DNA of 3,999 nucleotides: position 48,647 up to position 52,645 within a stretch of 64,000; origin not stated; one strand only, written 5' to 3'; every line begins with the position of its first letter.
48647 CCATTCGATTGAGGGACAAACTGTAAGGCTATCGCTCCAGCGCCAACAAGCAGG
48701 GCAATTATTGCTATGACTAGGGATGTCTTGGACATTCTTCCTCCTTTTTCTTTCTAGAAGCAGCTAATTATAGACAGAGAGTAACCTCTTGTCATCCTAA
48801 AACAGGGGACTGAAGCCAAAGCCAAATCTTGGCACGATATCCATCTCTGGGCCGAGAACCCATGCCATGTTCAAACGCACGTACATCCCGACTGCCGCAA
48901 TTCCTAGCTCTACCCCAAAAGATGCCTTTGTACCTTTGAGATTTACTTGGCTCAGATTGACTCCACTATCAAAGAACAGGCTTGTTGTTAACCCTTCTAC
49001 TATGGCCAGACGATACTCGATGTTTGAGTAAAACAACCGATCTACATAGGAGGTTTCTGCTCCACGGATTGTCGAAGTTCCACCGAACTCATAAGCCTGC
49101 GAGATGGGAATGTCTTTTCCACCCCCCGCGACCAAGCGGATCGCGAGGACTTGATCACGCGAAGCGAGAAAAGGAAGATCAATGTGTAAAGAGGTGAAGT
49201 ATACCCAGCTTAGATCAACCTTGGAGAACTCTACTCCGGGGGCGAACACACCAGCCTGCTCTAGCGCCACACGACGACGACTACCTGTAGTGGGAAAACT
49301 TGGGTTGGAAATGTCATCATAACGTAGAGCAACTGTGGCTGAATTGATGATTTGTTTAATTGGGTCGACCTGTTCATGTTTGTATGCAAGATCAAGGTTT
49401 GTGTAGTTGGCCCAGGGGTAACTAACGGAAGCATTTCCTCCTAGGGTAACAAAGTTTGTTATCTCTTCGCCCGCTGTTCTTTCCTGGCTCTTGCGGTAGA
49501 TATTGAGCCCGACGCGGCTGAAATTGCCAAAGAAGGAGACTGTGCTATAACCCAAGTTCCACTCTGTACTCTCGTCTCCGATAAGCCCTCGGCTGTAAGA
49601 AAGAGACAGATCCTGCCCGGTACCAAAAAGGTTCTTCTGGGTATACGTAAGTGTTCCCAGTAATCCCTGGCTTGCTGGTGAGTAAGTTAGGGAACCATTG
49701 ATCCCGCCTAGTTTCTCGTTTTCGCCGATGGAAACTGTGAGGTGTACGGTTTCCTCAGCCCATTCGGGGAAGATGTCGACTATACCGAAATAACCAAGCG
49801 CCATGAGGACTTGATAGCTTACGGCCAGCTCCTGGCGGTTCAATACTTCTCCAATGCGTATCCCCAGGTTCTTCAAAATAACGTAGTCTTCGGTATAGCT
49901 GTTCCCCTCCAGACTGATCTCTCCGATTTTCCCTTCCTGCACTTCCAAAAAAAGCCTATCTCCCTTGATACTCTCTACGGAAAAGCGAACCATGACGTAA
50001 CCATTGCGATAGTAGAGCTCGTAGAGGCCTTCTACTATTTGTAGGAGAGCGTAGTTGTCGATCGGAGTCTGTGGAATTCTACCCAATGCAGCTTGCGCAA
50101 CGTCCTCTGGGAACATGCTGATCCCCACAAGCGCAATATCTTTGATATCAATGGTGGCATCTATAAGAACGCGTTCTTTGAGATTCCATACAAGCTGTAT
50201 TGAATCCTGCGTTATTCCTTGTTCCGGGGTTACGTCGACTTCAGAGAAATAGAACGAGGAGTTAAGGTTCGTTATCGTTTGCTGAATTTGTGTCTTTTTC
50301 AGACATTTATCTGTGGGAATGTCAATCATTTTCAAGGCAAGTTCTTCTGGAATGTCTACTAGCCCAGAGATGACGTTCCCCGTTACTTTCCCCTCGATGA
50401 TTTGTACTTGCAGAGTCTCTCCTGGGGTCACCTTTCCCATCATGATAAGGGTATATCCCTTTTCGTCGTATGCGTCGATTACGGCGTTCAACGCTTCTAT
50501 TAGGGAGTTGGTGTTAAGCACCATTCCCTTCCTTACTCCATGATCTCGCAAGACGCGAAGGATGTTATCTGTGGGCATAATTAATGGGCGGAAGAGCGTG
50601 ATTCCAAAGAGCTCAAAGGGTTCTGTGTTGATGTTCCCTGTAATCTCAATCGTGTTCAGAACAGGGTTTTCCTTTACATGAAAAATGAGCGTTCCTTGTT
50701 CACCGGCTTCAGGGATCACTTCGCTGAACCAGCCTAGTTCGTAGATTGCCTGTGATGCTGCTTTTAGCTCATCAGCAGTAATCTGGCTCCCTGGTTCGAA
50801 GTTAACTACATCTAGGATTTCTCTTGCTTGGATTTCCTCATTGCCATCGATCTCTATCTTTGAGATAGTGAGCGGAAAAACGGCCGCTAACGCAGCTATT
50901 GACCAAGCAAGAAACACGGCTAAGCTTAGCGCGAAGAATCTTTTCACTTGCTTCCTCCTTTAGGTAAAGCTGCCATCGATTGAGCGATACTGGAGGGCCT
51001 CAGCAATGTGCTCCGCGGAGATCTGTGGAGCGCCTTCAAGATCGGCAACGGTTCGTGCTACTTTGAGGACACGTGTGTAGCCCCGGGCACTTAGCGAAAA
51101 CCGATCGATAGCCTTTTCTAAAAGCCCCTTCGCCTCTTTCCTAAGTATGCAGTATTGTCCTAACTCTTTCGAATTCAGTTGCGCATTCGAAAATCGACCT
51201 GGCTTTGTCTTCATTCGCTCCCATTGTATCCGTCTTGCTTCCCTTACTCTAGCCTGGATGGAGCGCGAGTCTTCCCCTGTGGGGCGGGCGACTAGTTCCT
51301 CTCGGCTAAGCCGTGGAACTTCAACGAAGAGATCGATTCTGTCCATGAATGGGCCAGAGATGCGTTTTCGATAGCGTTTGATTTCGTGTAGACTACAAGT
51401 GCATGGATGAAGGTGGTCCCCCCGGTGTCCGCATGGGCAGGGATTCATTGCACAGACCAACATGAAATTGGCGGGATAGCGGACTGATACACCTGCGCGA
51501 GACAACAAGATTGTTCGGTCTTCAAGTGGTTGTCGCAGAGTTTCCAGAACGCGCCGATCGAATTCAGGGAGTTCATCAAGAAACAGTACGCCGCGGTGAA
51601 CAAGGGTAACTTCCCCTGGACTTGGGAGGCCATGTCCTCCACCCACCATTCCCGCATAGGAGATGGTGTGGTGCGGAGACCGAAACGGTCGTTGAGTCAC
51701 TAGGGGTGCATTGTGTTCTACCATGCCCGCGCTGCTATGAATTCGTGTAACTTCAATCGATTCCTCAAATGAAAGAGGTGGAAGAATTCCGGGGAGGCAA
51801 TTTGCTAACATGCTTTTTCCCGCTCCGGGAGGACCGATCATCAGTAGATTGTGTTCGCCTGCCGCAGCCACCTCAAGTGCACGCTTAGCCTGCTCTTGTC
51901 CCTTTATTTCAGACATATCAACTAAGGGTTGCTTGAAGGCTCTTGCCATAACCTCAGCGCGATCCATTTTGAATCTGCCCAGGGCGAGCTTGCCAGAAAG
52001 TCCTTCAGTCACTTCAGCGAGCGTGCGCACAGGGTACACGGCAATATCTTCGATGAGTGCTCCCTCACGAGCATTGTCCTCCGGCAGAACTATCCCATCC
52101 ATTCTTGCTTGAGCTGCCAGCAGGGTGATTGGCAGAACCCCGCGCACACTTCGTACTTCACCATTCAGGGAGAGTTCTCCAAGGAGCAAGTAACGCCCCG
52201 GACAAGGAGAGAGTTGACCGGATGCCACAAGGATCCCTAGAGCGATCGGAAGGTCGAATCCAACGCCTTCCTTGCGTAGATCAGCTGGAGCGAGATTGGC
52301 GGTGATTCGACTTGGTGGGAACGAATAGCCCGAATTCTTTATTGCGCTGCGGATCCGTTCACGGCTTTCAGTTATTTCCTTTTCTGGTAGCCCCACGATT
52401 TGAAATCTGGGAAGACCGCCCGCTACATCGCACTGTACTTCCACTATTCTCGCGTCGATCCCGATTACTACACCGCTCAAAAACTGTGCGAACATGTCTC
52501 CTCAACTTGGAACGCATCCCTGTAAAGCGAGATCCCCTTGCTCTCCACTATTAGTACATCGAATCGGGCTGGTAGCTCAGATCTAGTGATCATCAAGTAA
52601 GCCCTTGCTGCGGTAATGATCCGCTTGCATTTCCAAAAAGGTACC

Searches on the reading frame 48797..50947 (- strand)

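Call 48: search_protein_families(library=pfam, proteins=[window:48797-50947:-], max_evalue=0.00001)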
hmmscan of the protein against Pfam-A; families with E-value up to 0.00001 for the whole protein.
window:48797-50947:- (716 aa): 3 families
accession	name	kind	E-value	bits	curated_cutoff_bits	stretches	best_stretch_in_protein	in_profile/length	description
PF07244.20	POTRA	-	3.8e-30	104.8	21.3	2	27-93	2-78/79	Surface antigen variable number repeat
PF01103.29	Omp85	-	4e-19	69.7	24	1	439-694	1-293/325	Omp85 superfamily domain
PF08479.16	POTRA_2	-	1.9e-11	44.1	24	0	267-326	2-61/76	POTRA domain, ShlB-type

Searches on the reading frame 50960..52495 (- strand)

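Call 48: search_protein_families(library=pfam, proteins=[window:50960-52495:-], max_evalue=0.00001)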
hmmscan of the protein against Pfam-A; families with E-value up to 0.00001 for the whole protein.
window:50960-52495:- (511 aa): 5 families
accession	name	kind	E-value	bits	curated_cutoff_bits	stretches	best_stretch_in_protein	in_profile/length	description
PF01078.27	Mg_chelatase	-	1.7e-93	312.2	20.3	1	193-400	1-206/207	Magnesium chelatase, subunit ChlI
PF13541.12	ChlI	-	2.6e-43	147.2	27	1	20-141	1-121/121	Subunit ChlI of Mg-chelatase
PF13335.12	Mg_chelatase_C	-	4.6e-33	114.1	26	1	407-504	1-94/94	Magnesium chelatase, subunit ChlI C-terminal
PF07728.20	AAA_5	-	5e-09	36.7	22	1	216-358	1-127/139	AAA domain (dynein-related subfamily)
PF00493.29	MCM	-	2.9e-07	30.3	23.3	0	293-353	114-174/224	MCM P-loop domain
